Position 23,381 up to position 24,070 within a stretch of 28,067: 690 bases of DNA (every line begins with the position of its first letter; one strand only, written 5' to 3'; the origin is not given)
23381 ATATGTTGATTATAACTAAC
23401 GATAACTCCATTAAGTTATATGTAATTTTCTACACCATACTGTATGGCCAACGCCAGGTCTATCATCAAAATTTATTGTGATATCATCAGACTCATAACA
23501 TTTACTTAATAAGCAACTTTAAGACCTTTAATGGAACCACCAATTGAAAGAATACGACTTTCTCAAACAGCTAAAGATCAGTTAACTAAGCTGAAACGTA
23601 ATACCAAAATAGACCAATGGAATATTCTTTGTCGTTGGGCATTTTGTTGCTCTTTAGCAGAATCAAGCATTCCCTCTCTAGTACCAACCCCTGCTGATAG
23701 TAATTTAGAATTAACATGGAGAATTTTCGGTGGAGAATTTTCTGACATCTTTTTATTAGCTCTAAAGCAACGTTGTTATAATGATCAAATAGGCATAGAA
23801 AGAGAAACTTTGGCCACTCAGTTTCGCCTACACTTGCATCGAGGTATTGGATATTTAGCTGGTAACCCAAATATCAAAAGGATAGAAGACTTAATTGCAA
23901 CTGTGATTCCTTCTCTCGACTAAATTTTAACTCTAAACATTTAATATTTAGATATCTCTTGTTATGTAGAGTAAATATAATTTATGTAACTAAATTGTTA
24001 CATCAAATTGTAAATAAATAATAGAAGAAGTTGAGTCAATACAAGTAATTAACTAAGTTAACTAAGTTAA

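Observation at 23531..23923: Orphan DndE-like gene in an AT-rich, MITE-riddled island with no dndBCD partners in reach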

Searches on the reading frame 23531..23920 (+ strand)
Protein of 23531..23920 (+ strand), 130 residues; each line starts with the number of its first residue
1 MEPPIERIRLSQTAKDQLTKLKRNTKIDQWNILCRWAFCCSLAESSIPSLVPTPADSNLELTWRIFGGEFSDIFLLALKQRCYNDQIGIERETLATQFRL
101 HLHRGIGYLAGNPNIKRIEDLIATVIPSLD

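Call 3: search_protein_families(library=pfam, proteins=[window:23531-23920:+], max_evalue=1)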
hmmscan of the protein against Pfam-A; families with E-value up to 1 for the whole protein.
window:23531-23920:+ (130 aa): 1 family
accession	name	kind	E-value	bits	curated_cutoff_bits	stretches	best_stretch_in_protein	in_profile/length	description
PF08870.17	DndE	-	1e-42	145.4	25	1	7-116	1-110/111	DNA sulphur modification protein DndE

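Call 4: search_protein_families(library=ncbifam, proteins=[window:23531-23920:+], max_evalue=1)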
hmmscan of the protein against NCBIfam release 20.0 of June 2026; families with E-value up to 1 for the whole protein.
window:23531-23920:+ (130 aa): 1 family
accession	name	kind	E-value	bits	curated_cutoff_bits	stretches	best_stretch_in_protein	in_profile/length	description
TIGR03184.1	DNA_S_dndE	equivalog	1.3e-39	134.8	71.85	1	8-111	1-103/104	DNA sulfur modification protein DndE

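Call 5: search_protein_families(library=padloc, proteins=[window:23531-23920:+], max_evalue=1)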
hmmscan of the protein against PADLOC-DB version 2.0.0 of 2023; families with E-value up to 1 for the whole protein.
window:23531-23920:+ (130 aa): 4 families
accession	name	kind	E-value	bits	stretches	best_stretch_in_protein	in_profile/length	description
PDLC02669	DndE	-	2e-16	57.9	1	5-123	5-118/128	DndE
PDLC02671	DndE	-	1.9e-09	36.2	1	6-115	4-108/111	DndE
PDLC02670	DndE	-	6e-07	27.8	1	5-110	1-105/122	DndE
PDLC03334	MTase_II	-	0.027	13.1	1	6-43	4-40/117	Type II methyltransferase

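Call 8: find_homologous_proteins(query=window:23531-23920:+)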
Query window:23531-23920:+ (130 aa): 2309 proteins with E <= 0.001 among 2356 candidates; the best 120 are listed.
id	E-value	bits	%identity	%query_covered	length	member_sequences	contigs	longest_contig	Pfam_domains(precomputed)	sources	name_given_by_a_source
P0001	2.1e-82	291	100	100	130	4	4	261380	PF08870.18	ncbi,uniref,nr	ncbi:MAG: DNA sulfur modification protein DndE [Okeania sp. SIO2G4]|uniref:DNA sulfur modification p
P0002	4.9e-75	267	92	100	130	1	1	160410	PF08870.18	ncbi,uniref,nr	ncbi:DNA sulfur modification protein DndE [Okeania sp. KiyG1]|uniref:DNA sulfur modification protein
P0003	1.2e-72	260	90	100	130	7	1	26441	PF08870.18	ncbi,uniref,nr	ncbi:MAG: DNA sulfur modification protein DndE [Okeania sp. SIO3B5]|uniref:DNA sulfur modification p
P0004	1.7e-71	256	90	98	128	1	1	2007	PF08870.18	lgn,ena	-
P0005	2.6e-71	255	88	98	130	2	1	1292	PF08870.18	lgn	-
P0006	1.3e-70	253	90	98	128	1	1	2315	PF08870.18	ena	-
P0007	6.3e-70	251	90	98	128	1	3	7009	PF08870.18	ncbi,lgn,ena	-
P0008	2.1e-69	249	88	98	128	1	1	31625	PF08870.18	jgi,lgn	-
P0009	2.3e-69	249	87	98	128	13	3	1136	PF08870.18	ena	-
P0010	1.2e-68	247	88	98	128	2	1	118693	PF08870.18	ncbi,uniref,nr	ncbi:MAG: DNA sulfur modification protein DndE [Okeania sp. SIO3I5]|uniref:DNA sulfur modification p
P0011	1.2e-68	247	87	100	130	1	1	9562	PF08870.18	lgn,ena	-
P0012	3.2e-68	245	86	98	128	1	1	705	PF08870.18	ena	-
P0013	3.2e-68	245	87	98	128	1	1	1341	PF08870.18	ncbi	-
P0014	4.4e-68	245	87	98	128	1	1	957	PF08870.18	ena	-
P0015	5.6e-68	245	85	98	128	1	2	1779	PF08870.18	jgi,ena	-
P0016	6.5e-68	244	85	98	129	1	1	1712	PF08870.18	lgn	-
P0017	7.8e-68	244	84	98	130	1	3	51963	PF08870.18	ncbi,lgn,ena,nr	ncbi:MAG: DNA sulfur modification protein DndE [Microcoleaceae cyanobacterium MO_207.B10]|nr:DNA sul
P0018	1.2e-67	243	86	98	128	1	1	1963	PF08870.18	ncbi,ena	-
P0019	1.6e-67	243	85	98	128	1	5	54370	PF08870.18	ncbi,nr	ncbi:MAG: DNA sulfur modification protein DndE [Trichodesmium sp. St16_bin4-tuft]|nr:DNA sulfur modi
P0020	1.7e-67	243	85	98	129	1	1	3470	PF08870.18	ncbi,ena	-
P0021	2.2e-67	243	86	98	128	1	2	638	PF08870.18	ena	-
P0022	2.3e-67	243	84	98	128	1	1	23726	PF08870.18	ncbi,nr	ncbi:MAG: DNA sulfur modification protein DndE [Trichodesmium sp. MAG_R01]|nr:DNA sulfur modificatio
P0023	2.4e-67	243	85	98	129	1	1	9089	PF08870.18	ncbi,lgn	ncbi:MAG: DNA sulfur modification protein DndE [Microcoleaceae cyanobacterium]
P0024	9.9e-67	240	83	98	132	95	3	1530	PF08870.18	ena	-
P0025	2.4e-66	239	83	98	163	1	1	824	PF08870.18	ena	-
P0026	1.1e-65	237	83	98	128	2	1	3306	PF08870.18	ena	-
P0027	1.1e-65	237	82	96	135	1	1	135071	PF08870.18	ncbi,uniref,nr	ncbi:DNA sulfur modification protein DndE [Trichocoleus sp. DQ-A3]|uniref:DNA sulfur modification pr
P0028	1.3e-65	237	81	98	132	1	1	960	PF08870.18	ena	-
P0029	1.3e-65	237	84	94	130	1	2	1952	PF08870.18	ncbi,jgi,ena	jgi:DNA sulfur modification protein DndE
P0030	2.0e-65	236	84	94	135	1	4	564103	PF08870.18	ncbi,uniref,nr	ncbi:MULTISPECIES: DNA sulfur modification protein DndE [unclassified Coleofasciculus]|uniref:DNA su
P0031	2.0e-65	236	81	97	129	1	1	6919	PF08870.18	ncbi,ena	-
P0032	2.1e-65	236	82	98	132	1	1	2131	PF08870.18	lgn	-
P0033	2.2e-65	236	81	97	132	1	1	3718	PF08870.18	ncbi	-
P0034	3.9e-65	235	81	97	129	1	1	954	PF08870.18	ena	-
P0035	4.1e-65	235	83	98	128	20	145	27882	PF08870.18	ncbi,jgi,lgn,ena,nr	ncbi:MAG: DNA sulfur modification protein DndE [Trichodesmium sp. St17_bin3_1_1]|jgi:DNA sulfur modi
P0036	4.2e-65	235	84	97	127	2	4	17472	PF08870.18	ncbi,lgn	ncbi:MAG: DNA sulfur modification protein DndE [Trichodesmium sp.]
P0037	4.3e-65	235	80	98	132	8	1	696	PF08870.18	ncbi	-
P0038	5.1e-65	235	81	100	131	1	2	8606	PF08870.18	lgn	-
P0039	5.3e-65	235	82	98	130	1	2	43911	PF08870.18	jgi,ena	jgi:DNA sulfur modification protein DndE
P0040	5.6e-65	235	81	98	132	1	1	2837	PF08870.18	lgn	-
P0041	6.5e-65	235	81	98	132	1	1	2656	PF08870.18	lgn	-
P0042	7.5e-65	234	80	97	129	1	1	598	PF08870.18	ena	-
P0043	7.5e-65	234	82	97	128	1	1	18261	PF08870.18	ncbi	ncbi:MAG: DNA sulfur modification protein DndE [Xenococcaceae cyanobacterium]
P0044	1.3e-64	234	83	94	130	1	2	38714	PF08870.18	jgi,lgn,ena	jgi:DNA sulfur modification protein DndE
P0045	1.3e-64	234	78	100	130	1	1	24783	PF08870.18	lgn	-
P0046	1.5e-64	233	81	98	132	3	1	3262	PF08870.18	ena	-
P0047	1.5e-64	233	81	98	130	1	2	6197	PF08870.18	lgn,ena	-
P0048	1.6e-64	233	79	97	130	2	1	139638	PF08870.18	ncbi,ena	-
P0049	1.8e-64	233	84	94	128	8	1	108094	PF08870.18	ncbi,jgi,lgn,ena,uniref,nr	ncbi:MAG: DNA sulfur modification protein DndE [Cyanomargarita calcarea GSE-NOS-MK-12-04C]|jgi:DNA s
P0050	1.8e-64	233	79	98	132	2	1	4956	PF08870.18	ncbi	-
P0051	1.9e-64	233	80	98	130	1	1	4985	PF08870.18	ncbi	ncbi:MAG: DNA sulfur modification protein DndE [Cyanobacteriota bacterium]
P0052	2.0e-64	233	80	97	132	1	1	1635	PF08870.18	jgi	jgi:DNA sulfur modification protein DndE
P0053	3.0e-64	232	83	97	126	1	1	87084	PF08870.18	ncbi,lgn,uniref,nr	ncbi:DNA sulfur modification protein DndE [Okeania sp.]|uniref:DNA sulfur modification protein DndE 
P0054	4.1e-64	232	82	98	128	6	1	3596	PF08870.18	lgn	-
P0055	4.7e-64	232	79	98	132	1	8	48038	PF08870.18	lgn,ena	-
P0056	4.8e-64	232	79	97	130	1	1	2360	PF08870.18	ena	-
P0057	5.4e-64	232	78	98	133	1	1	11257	PF08870.18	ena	-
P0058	6.3e-64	231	80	97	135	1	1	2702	PF08870.18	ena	-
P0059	6.9e-64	231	81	97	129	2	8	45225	PF08870.18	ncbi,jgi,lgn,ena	-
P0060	6.9e-64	231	78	98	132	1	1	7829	PF08870.18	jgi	-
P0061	7.4e-64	231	79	97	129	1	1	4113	PF08870.18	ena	-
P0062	7.4e-64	231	77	98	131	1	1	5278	PF08870.18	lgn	-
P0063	7.7e-64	231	77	98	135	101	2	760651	PF08870.18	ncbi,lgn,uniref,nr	ncbi:DNA sulfur modification protein DndE [Kamptonema formosum]|uniref:DNA sulfur modification prote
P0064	8.1e-64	231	79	97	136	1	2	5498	PF08870.18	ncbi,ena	-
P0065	8.1e-64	231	80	97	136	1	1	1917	PF08870.18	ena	-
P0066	8.3e-64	231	80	97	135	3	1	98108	PF08870.18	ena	-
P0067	8.7e-64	231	80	98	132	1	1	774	PF08870.18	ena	-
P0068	9.7e-64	231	79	97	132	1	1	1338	PF08870.18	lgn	-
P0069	1.2e-63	230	80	98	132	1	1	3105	PF08870.18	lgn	-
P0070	1.2e-63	230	80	98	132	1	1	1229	PF08870.18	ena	-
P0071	1.3e-63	230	80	98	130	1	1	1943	PF08870.18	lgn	-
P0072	1.4e-63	230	78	98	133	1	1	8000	PF08870.18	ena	-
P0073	1.5e-63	230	79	97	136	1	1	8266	PF08870.18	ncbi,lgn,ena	-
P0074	1.6e-63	230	79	97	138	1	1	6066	PF08870.18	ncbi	-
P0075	1.8e-63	230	78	97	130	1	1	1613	PF08870.18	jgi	-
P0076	1.8e-63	230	78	97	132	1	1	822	PF08870.18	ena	-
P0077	1.8e-63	230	83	94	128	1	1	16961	PF08870.18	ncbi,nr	ncbi:MAG: DNA sulfur modification protein DndE [Fischerella sp.]|nr:DNA sulfur modification protein 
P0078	1.9e-63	230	79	97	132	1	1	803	PF08870.18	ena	-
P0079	2.0e-63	230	82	94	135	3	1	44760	PF08870.18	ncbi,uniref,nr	ncbi:DNA sulfur modification protein DndE [Coleofasciculus sp. FACHB-64]|uniref:DNA sulfur modificat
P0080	2.3e-63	230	79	98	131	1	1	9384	PF08870.18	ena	-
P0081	2.4e-63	230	78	98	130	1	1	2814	PF08870.18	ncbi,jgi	jgi:DNA sulfur modification protein DndE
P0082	2.4e-63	230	78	97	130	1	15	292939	PF08870.18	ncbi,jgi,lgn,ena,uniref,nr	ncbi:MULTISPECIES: DNA sulfur modification protein DndE [Cyanophyceae]|jgi:DNA sulfur modification p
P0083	2.5e-63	230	78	97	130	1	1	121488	PF08870.18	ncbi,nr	ncbi:DNA sulfur modification protein DndE [Cyanobacteria bacterium FACHB-472]|nr:DNA sulfur modifica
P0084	2.5e-63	229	78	98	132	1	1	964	PF08870.18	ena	-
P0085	2.6e-63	229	79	97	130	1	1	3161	PF08870.18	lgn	-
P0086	2.7e-63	229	78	98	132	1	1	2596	PF08870.18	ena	-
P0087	3.2e-63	229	79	98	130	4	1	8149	PF08870.18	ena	-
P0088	3.3e-63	229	79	96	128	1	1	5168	PF08870.18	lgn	-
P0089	3.4e-63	229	78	97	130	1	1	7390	PF08870.18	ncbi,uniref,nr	ncbi:DNA sulfur modification protein DndE [Trichocoleus sp. FACHB-90]|uniref:DNA sulfur modification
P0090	4.2e-63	229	79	97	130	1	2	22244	PF08870.18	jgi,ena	-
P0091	5.4e-63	228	78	97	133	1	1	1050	PF08870.18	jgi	jgi:DNA sulfur modification protein DndE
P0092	5.5e-63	228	77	97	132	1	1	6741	PF08870.18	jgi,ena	-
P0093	6.5e-63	228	78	97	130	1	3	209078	PF08870.18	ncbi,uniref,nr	ncbi:DNA sulfur modification protein DndE [Funiculus sociatus GB2-A5]|uniref:DNA sulfur modification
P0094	7.1e-63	228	79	97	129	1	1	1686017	PF08870.18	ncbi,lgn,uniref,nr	ncbi:DNA sulfur modification protein DndE [Chroococcidiopsis sp. TS-821]|uniref:DNA sulfur modificat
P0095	7.6e-63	228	77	98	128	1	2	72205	PF08870.18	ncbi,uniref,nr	ncbi:DNA sulfur modification protein DndE [Gloeocapsopsis crepidinum LEGE 06123]|uniref:DNA sulfur m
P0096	7.7e-63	228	79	96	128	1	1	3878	PF08870.18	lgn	-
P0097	8.3e-63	228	79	96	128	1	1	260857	PF08870.18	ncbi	ncbi:MAG: DNA sulfur modification protein DndE [Potamolinea sp.]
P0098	8.4e-63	228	79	98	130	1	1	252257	PF08870.18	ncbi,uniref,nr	ncbi:DNA sulfur modification protein DndE [Microcoleus sp. FACHB-672]|uniref:DNA sulfur modification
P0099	9.0e-63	228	77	97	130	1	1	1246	PF08870.18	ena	-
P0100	9.0e-63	228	78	98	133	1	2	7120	PF08870.18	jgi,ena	-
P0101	9.1e-63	228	82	94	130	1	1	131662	PF08870.18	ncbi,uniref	ncbi:DNA sulfur modification protein DndE [Coleofasciculus sp. H7-2]|uniref:DNA sulfur modification 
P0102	9.1e-63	228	79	97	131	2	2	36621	PF08870.18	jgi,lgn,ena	-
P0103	9.8e-63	228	78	98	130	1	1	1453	PF08870.18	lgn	-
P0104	9.8e-63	228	77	98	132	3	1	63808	PF08870.18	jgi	jgi:DNA sulfur modification protein DndE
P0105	9.8e-63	228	77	98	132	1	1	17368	PF08870.18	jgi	jgi:DNA sulfur modification protein DndE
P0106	1.0e-62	228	78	98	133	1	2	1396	PF08870.18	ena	-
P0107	1.1e-62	227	78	97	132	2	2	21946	PF08870.18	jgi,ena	jgi:DNA sulfur modification protein DndE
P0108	1.1e-62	227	80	94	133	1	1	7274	PF08870.18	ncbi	-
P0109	1.2e-62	227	79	96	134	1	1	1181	PF08870.18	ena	-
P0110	1.2e-62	227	78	98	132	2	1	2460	PF08870.18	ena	-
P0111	1.3e-62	227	76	100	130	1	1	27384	PF08870.18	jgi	jgi:DNA sulfur modification protein DndE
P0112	1.3e-62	227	77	98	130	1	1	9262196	PF08870.18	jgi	jgi:DNA sulfur modification protein DndE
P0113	1.5e-62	227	79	97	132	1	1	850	PF08870.18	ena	-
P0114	1.5e-62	227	79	96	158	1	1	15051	PF08870.18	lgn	-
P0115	1.5e-62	227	79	97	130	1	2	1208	PF08870.18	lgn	-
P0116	1.6e-62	227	77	98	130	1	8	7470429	PF08870.18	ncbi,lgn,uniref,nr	ncbi:DNA sulfur modification protein DndE [Allocoleopsis franciscana]|uniref:DNA sulfur modification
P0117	1.6e-62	227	77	98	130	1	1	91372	PF08870.18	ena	-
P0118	1.8e-62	227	78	97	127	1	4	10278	PF08870.18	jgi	jgi:DNA sulfur modification protein DndE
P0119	1.9e-62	227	79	97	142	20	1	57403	PF08870.18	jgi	jgi:DNA sulfur modification protein DndE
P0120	1.9e-62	227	77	98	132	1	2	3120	PF08870.18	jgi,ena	jgi:DNA sulfur modification protein DndE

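Call 9: find_encoding_contigs(protein=window:23531-23920:+, flank=10000, max_places=6)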
Protein window:23531-23920:+ (130 aa): 3 contigs read that carry it; 1 place shown.
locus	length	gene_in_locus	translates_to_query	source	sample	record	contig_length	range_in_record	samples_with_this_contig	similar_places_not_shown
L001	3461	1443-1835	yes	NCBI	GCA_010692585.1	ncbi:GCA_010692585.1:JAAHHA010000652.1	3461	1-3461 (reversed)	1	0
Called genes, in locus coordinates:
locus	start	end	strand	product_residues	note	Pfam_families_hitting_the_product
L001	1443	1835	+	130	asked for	PF08870:DndE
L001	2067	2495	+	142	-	PF10719:ComFB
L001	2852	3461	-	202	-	PF08543:Phos_pyr_kin, PF00294:PfkB, PF01256:Carb_kinase (weak)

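Call 11: find_encoding_contigs(protein=P0116, flank=10000, max_places=2)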
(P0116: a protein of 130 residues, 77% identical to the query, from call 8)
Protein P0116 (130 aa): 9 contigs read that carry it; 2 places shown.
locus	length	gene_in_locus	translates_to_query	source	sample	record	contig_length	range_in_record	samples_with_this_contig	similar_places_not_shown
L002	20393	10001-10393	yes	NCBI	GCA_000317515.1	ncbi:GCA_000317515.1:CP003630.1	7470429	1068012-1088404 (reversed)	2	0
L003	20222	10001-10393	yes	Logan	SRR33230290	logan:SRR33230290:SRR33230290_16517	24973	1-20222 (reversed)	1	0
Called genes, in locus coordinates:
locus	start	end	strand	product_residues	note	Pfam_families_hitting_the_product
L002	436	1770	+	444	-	PF13401:AAA_22 (faint)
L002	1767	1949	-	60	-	-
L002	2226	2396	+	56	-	-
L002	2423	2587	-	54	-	-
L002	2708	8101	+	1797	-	PF20703:nSTAND1, PF23414:Beta-prop_EML_2, PF25173:Beta-prop_WDR3_1st, PF00400:WD40, PF23381:Beta-prop_IFT122_1st, PF23393:Beta-prop_WDR90_POC16_2nd, PF23409:Beta-prop_EML, PF24017:Beta-prop_SCAP, +130 more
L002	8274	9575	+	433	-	PF14684:Tricorn_C1 (faint), PF00595:PDZ, PF13180:PDZ_2, PF17820:PDZ_6, PF03572:Peptidase_S41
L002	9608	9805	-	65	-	-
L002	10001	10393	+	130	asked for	PF08870:DndE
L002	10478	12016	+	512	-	-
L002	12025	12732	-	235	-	PF09835:DUF2062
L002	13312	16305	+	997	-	PF00690:Cation_ATPase_N, PF00122:E1-E2_ATPase, PF00702:Hydrolase, PF13246:Cation_ATPase, PF08282:Hydrolase_3 (faint), PF00689:Cation_ATPase_C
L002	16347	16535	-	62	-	-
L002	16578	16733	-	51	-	-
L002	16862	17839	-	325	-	-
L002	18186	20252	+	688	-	PF00009:GTP_EFTU, PF22042:EF-G_D2, PF03144:GTP_EFTU_D2 (faint), PF14492:EFG_III, PF03764:EFG_IV, PF00679:EFG_C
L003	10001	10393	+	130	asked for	PF08870:DndE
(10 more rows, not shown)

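Call 12: find_encoding_contigs(protein=P0094, flank=10000, max_places=2)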
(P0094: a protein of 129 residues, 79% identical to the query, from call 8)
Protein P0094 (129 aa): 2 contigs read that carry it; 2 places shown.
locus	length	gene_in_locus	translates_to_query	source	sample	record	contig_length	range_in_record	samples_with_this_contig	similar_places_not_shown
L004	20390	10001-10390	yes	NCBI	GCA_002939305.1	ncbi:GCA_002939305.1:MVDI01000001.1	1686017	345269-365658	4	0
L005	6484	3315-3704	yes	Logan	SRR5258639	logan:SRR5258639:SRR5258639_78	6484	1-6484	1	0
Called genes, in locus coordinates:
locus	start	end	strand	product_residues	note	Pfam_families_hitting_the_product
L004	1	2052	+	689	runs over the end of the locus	PF02463:SMC_N, PF13476:AAA_23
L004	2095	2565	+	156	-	PF27807:DNA_S_mod_dnd_assoc_4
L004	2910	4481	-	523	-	PF14072:DndB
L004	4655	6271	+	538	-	PF01507:PAPS_reduct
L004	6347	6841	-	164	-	-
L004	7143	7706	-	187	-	PF03734:YkuD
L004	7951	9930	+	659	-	PF13476:AAA_23, PF02463:SMC_N (weak)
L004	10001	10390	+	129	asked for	PF08870:DndE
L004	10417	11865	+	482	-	-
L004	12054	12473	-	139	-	PF05685:Uma2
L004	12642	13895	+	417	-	PF13000:Acatn, PF07690:MFS_1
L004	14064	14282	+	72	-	-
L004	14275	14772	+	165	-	PF00583:Acetyltransf_1, PF13673:Acetyltransf_10, PF13508:Acetyltransf_7, PF08445:FR47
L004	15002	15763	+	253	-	PF13513:HEAT_EZ (faint), PF00514:Arm (faint), PF13646:HEAT_2, PF03130:HEAT_PBS (faint), PF12717:Cnd1 (faint), PF13646:HEAT_2, PF02985:HEAT (weak), PF13646:HEAT_2 (weak)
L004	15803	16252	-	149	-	PF09655:Nitr_red_assoc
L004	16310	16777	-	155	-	PF06146:PsiE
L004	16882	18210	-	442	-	PF00654:Voltage_CLC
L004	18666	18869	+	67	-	-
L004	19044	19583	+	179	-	PF00719:Pyrophosphatase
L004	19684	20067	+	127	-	PF02261:Asp_decarbox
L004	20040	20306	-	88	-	PF09012:FeoC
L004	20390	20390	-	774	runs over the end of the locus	PF01926:MMR_HSR1, PF02421:FeoB_N, PF09439:SRPRB (faint), PF17910:FeoB_Cyto, PF07670:Gate, PF07664:FeoB_C, PF07670:Gate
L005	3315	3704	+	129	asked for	PF08870:DndE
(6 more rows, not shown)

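Call 13: find_encoding_contigs(protein=P0049, flank=10000, max_places=2)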
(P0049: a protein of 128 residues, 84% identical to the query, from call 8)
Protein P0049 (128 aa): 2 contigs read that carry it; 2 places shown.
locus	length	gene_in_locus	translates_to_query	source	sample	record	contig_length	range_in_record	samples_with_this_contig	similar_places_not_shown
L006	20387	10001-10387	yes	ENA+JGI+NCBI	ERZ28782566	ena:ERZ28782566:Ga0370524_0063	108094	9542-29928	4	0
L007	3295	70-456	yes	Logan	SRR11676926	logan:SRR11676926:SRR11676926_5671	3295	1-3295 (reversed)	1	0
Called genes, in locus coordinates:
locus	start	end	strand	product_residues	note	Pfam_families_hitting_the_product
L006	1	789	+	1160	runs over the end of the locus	PF00271:Helicase_C (weak)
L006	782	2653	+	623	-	PF09369:MZB (weak)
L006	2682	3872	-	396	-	PF14072:DndB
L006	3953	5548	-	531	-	PF14072:DndB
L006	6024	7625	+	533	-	PF01507:PAPS_reduct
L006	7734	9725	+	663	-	PF02463:SMC_N (faint), PF13476:AAA_23, PF13555:AAA_29 (faint)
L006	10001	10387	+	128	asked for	PF08870:DndE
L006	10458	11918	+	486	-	-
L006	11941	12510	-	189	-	PF05685:Uma2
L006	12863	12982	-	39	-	-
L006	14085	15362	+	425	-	PF13000:Acatn, PF07690:MFS_1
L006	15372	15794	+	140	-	-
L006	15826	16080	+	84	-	-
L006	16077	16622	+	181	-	PF00583:Acetyltransf_1, PF13508:Acetyltransf_7, PF13673:Acetyltransf_10, PF08445:FR47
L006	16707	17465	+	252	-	PF12717:Cnd1 (faint), PF13646:HEAT_2 (weak), PF03130:HEAT_PBS (faint), PF00514:Arm (faint), PF13646:HEAT_2, PF13513:HEAT_EZ (weak), PF02985:HEAT (weak), PF13646:HEAT_2 (weak)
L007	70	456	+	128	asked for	PF08870:DndE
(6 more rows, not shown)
